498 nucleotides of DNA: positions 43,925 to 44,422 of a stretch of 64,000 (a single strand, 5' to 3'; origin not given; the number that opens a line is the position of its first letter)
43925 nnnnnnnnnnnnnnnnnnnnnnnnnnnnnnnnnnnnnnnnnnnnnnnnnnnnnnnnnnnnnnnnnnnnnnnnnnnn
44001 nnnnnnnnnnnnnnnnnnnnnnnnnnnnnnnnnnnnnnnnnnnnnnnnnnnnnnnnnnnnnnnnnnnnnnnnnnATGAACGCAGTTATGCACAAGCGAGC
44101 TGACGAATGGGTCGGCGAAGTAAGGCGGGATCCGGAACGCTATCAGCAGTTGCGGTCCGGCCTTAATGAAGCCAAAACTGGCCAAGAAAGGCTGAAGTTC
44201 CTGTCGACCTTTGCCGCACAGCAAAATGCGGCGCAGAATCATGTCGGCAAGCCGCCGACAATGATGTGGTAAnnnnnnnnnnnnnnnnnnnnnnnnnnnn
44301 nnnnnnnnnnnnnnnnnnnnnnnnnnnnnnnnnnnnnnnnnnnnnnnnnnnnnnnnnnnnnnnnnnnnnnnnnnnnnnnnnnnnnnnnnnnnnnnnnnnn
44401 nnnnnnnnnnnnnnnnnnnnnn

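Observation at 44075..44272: Cys-free 65-aa peptide ending in ............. as the likely substrate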

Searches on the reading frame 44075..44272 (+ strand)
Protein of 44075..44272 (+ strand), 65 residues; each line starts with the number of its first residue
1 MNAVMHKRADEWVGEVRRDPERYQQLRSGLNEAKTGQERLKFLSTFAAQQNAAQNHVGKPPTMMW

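Call 8: search_protein_families(library=ncbifam, proteins=[window:44075-44272:+], max_evalue=1)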
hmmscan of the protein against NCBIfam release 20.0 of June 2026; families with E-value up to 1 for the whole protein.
window:44075-44272:+ (65 aa): 0 families

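Call 9: search_protein_families(library=pfam, proteins=[window:44075-44272:+], max_evalue=1)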
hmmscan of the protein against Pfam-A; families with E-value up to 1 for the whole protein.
window:44075-44272:+ (65 aa): 0 families

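Call 16: find_homologous_proteins(query=window:44075-44269:+, max_evalue=0.01)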
Query seq(65 aa) (65 aa): 2 proteins with E <= 0.01 among 2 candidates.
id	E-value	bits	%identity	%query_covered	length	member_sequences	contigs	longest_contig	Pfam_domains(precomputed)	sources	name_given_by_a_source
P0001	6.5e-37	141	100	100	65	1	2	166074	-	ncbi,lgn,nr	ncbi:MAG TPA: hypothetical protein VFK24_08320 [Gammaproteobacteria bacterium]|nr:hypothetical prote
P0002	6.2e-21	91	73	94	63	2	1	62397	-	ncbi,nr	ncbi:MAG TPA: hypothetical protein VFK96_06325 [Gammaproteobacteria bacterium]|nr:hypothetical prote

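Call 18: find_encoding_contigs(protein=P0002, flank=6000, max_places=4)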
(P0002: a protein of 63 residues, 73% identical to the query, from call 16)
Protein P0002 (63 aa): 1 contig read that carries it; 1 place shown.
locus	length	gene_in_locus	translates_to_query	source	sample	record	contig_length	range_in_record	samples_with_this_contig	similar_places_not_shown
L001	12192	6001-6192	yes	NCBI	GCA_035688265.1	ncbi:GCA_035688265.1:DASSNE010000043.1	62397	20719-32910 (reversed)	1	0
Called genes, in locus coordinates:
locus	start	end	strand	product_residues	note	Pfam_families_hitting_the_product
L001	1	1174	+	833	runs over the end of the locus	PF02771:Acyl-CoA_dh_N, PF02770:Acyl-CoA_dh_M, PF00441:Acyl-CoA_dh_1, PF09317:ACDH_C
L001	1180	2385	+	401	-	PF14114:DUF4286, PF12412:DUF3667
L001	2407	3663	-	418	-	PF07690:MFS_1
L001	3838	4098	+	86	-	-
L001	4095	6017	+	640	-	PF02310:B12-binding (weak), PF04055:Radical_SAM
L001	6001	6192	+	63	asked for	-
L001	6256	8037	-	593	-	PF01590:GAF, PF13185:GAF_2, PF13492:GAF_3 (weak), PF00990:GGDEF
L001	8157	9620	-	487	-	PF04069:OpuAC, PF00528:BPD_transp_1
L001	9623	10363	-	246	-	PF00005:ABC_tran, PF13304:AAA_21 (faint)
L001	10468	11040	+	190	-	PF13590:DUF4136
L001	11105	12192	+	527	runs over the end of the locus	PF13191:AAA_16, PF13604:AAA_30 (weak), PF13245:AAA_19 (faint), PF13401:AAA_22, PF21327:GspA_C39-like, PF01471:PG_binding_1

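Call 37: find_homologous_proteins(query=A1, max_evalue=0.01)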
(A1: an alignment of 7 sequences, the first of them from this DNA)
Query A1 (7 sequences) (65 aa, profile of the alignment): 23 proteins with E <= 0.01 among 4212 candidates.
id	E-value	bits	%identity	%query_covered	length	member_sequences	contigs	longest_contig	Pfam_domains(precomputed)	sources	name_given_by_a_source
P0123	4.7e-36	141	31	78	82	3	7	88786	-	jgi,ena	-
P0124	2.4e-35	138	30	85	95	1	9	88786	-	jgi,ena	-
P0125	1.2e-30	123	33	60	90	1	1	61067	-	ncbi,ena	-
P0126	1.6e-30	123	-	-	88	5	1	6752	-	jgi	-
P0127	4.5e-29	118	-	-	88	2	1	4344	-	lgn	-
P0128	4.9e-29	118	34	72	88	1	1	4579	-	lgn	-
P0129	2.1e-26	110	36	60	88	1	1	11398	-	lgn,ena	-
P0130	8.4e-26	108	31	60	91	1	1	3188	-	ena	-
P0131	2.5e-23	100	39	71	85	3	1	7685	-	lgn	-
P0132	2.8e-23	100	39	71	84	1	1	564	-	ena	-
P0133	3.4e-23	99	31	74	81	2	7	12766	-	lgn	-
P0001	8.5e-23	98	100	100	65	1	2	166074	-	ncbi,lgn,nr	ncbi:MAG TPA: hypothetical protein VFK24_08320 [Gammaproteobacteria bacterium]|nr:hypothetical prote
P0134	4.7e-22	96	32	82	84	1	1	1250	-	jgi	-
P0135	1.1e-20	91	23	54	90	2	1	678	-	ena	-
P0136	1.6e-20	91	36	72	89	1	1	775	-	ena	-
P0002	2.0e-19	87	73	94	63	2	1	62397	-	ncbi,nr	ncbi:MAG TPA: hypothetical protein VFK96_06325 [Gammaproteobacteria bacterium]|nr:hypothetical prote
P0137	5.5e-19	86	61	100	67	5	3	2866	-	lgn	-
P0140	5.2e-16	76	59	100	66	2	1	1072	-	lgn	-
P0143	7.8e-10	57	38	60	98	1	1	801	-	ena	-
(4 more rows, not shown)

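Call 39: search_protein_families(library=ncbifam, proteins=[P0125, P0131, P0123, P0143, P0137, P0140], max_evalue=1)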
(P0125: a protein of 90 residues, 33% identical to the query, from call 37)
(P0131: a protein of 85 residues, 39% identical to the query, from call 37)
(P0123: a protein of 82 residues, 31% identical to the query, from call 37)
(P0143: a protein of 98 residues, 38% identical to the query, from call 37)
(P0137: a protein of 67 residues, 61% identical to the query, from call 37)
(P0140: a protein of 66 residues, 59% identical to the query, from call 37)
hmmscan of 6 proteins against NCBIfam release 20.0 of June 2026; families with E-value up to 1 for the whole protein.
P0125 (90 aa): 0 families

P0131 (85 aa): 2 families
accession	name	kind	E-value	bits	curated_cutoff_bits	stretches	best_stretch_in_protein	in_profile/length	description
NF047364.1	redox_TF_RrpB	exception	0.00084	19.6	175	1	12-47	21-56/105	MarR family transcription factor RrpB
NF033445.1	BREX_PglZ_4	exception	0.086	11.3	140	1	9-54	339-387/741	BREX-4 system phosphatase PglZ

P0123 (82 aa): 0 families

P0143 (98 aa): 0 families

P0137 (67 aa): 1 family
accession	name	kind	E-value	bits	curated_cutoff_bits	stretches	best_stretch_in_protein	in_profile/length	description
TIGR01857.1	FGAM-synthase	equivalog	0.13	9.7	1057.05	1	10-66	740-795/1239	phosphoribosylformylglycinamidine synthase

P0140 (66 aa): 0 families

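Call 48: search_protein_representatives(alignment_id=A2)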
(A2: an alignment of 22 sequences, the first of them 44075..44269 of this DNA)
Query: 22 sequences, 84 profile positions. Proteins with E-value up to 0.001 (for the whole library): 69; up to 1e-10: 40; up to 1e-30: 0. The best 69 are listed.
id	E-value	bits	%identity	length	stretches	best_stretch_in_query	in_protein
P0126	6.0e-30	119.3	-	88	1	2-84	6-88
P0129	7.8e-30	119.0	-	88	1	5-84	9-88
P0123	1.2e-29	118.3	-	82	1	2-82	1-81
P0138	1.2e-27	112.0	-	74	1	11-84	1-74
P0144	2.9e-20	88.3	-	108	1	6-84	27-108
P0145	3.4e-20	88.1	-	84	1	6-78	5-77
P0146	8.7e-19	83.6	-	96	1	5-81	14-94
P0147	1.7e-18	82.6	-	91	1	7-83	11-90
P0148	2.2e-18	82.3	-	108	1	6-82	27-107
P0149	4.3e-18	81.3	-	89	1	2-84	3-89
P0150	8.9e-18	80.3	-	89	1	5-82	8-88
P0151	2.2e-17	79.1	-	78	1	4-78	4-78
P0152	3.2e-17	78.5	-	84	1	7-80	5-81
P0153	6.3e-17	77.6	-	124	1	6-83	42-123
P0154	1.4e-16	76.5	-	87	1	6-79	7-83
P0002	1.7e-13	66.6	-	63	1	7-61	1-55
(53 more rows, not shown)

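Call 52: search_protein_families(library=ncbifam, alignment_id=A3, max_evalue=10)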
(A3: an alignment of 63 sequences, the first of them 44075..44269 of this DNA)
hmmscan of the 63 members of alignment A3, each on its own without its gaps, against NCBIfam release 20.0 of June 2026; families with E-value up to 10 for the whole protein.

A. member 1, window:44075-44269:+ (65 aa): 0 families

B. families by the number of members that match (of 63 scanned): 36 families (the first 25 are shown)
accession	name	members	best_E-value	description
TIGR01011.1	rpsB_bact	2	0.023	30S ribosomal protein S2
NF010209.0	PRK13676.1-1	2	0.034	YlbF/YmcA family competence regulator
NF041416.1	halo_CC_star_2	2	0.06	halo-CC-star protein HcsL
NF038154.3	lanthi_III_a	2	0.083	class III lanthipeptide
NF047364.1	redox_TF_RrpB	1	0.00084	MarR family transcription factor RrpB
NF041062.1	DpdE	1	0.0059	protein DpdE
NF038186.1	YPDG_rpt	1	0.0094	YPDG domain-containing protein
NF040893.1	SAVMC3_10250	1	0.011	SAVMC3_10250 family protein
NF053563.1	Rkd4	1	0.013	arcadin-4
NF033829.0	plas_excl_MbeD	1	0.017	MbeD family mobilization/exclusion protein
NF001126.0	PRK00139.1-4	1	0.019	UDP-N-acetylmuramoyl-L-alanyl-D-glutamate--2,6-diaminopimelate ligase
NF004619.0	PRK05953.1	1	0.021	precorrin-8X methylmutase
TIGR03619.1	F420_Rv2161c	1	0.022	TIGR03619 family F420-dependent LLM class oxidoreductase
NF038161.1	lant_II_LchA2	1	0.04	class II lanthipeptide, LchA2/BrtA2 family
TIGR03904.1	SAM_YgiQ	1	0.045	YgiQ family radical SAM protein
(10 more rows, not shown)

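Call 53: search_protein_families(library=pfam, alignment_id=A3, max_evalue=10)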
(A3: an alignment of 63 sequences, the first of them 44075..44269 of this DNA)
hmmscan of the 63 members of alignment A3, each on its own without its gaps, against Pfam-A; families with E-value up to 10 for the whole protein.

A. member 1, window:44075-44269:+ (65 aa): 0 families

B. families by the number of members that match (of 63 scanned): 71 families (the first 25 are shown)
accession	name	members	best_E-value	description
PF20607.3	DUF6800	4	0.0069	Family of unknown function (DUF6800)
PF19955.5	EAD1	4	0.013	Effector-associated domain 1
PF07862.16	Nif11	3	0.054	Nif11 domain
PF22813.1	TcaA_2nd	2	0.019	TcaA protein second domain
PF05701.16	WEMBL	2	0.03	Weak chloroplast movement under blue light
PF02016.21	Peptidase_S66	2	0.059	LD-carboxypeptidase N-terminal domain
PF19692.4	DUF6193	1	0.0078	Family of unknown function (DUF6193)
PF23619.1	Ig_VWA7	1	0.0099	VWA7 Ig-like domain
PF15300.11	INT_SG_DDX_CT_C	1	0.011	INTS6/SAGE1/DDX26B/CT45 C-terminus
PF05010.19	TACC_C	1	0.013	Transforming acidic coiled-coil-containing protein (TACC), C-terminal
PF03871.20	RNA_pol_Rpb5_N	1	0.024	RNA polymerase Rpb5, N-terminal domain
PF00619.27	CARD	1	0.025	Caspase recruitment domain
PF08497.15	Radical_SAM_N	1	0.027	Radical SAM N-terminal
PF24987.1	HEAT_EF3_N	1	0.028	EF3 N-terminal HEAT repeat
PF18096.6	Thump_like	1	0.029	THUMP domain-like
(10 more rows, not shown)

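Call 70: find_encoding_contigs(protein=P0140, flank=3000, max_places=2)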
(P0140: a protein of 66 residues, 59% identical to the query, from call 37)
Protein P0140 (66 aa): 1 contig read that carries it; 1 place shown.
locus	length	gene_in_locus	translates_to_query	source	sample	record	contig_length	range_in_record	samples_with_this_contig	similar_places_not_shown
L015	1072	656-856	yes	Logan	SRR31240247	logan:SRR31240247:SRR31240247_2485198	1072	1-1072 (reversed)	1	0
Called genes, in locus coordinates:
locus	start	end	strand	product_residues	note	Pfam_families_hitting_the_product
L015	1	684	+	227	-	?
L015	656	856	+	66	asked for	-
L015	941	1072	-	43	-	?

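Call 71: find_encoding_contigs(protein=P0137, flank=3000, max_places=3)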
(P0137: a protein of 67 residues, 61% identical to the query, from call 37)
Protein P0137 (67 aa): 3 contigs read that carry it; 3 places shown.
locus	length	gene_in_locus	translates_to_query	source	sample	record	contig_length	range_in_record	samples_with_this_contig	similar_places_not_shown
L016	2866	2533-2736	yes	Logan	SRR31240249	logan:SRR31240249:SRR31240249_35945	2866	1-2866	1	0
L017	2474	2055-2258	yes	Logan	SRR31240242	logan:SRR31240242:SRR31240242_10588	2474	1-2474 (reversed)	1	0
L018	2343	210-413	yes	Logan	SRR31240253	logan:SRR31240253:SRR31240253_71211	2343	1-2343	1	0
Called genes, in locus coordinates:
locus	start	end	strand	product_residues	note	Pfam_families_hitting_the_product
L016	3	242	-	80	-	?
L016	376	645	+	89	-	-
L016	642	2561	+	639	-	PF04055:Radical_SAM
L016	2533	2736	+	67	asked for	-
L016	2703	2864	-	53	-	?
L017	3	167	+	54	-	?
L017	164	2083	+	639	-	PF04055:Radical_SAM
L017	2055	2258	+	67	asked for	-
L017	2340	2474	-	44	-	?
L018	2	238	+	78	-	?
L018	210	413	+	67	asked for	-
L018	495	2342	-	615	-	?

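Call 77: predict_structure(alignment_id=A2)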
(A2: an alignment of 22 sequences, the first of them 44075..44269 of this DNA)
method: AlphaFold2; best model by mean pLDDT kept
length: 65 residues; sequences in the alignment: 22
mean_pLDDT: 73.9   pTM: 0.52
mean pLDDT of the five models: 73.9, 73.7, 73.3, 73.2, 72.3
residues with pLDDT >= 90: 4; 70-90: 43; 50-70: 7; < 50: 11
segments of 3 or more residues with pLDDT < 50: 55-65
pLDDT, mean of each block of 10 residues (from residue 1): 71 84 88 89 84 47 34
secondary structure, 60 per line:
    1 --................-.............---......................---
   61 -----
elements in order: H3-18 H20-32 H36-57

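Call 81: fold_search(model_id=the predicted structure, library=pdb)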
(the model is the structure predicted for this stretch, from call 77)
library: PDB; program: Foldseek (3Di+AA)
matches with E <= 10: 30; with E <= 0.001: 0
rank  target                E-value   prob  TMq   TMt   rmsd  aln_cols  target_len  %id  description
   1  9s4j_C                4.1e+00  0.15  0.36  0.14   2.9        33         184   27  Human carboxyhemoglobin bound to Staphylococcus aureus IsdH-N2N3 - 2IsdH:Hbdim complex - 3DVA component 0 right tail (released 2025-11-12)
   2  6nch_B                4.1e+00  0.08  0.32  0.13   7.3        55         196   13  Crystal structure of CDP-Chase: Raster data collection (released 2019-02-06)
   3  5xw7_C                4.4e+00  0.11  0.38  0.12  10.4        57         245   21  Crystal structure of the flexible tandem repeat domain of bacterial cellulose synthase subunit C (released 2017-11-01)
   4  8yl8_A                5.9e+00  0.30  0.53  0.17   1.4        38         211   26  Crystal structure of the de novo designed protein 200 AA in the crystal form 2 (released 2024-10-16)
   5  5opw_A                5.9e+00  0.15  0.32  0.05   2.2        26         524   31  Crystal structure of the GroEL mutant A109C (released 2018-01-10)
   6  8huj_B                5.9e+00  0.12  0.44  0.14   9.7        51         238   18  Cryo-EM structure of the J-K-St region of EMCV IRES in complex with eIF4G-HEAT1 and eIF4A (released 2023-08-02)
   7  5opx_A                6.3e+00  0.13  0.32  0.05   2.2        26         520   31  Crystal structure of the GroEL mutant A109C in complex with GroES and ADP BeF2 (released 2018-01-10)
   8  4aaq_A                6.3e+00  0.13  0.31  0.05   2.3        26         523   31  ATP-triggered molecular mechanics of the chaperonin GroEL (released 2012-12-12)
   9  2nr5_C                6.3e+00  0.12  0.49  0.50   7.5        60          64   12  Crystal Structure of Protein of Unknown Function SO2669 from Shewanella oneidensis MR-1 (released 2006-12-12)
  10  6nci_B                6.3e+00  0.06  0.32  0.13   7.3        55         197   13  Crystal structure of CDP-Chase: Vector data collection (released 2019-02-06)
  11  3vz6                  6.8e+00  0.14  0.32  0.12   2.1        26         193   31  Crystal Structure Analysis of the Mini-chaperonines, variant with Gly 184 replaced with Ile and Leu 185 replaced Val and (released 2013-11-13)
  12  1gr5_A                6.8e+00  0.13  0.32  0.05   2.4        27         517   30  Solution Structure of apo GroEL by Cryo-Electron microscopy (released 2002-01-28)
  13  4v43_1                6.8e+00  0.13  0.31  0.05   2.2        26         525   31  Structural and mechanistic basis for allostery in the bacterial chaperonin GroEL (released 2014-07-09)
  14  6x0m_o                7.3e+00  0.10  0.34  0.11   2.9        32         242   22  Bridging of double-strand DNA break activates PARP2/HPF1 to modify chromatin (released 2020-09-16)
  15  9s4f_C                7.3e+00  0.09  0.31  0.13   2.8        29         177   31  Human carboxyhemoglobin bound to Staphylococcus aureus IsdH-N2N3 - 2IsdH:Hbdim complex - 3DVA component 4 right tail (released 2025-11-12)
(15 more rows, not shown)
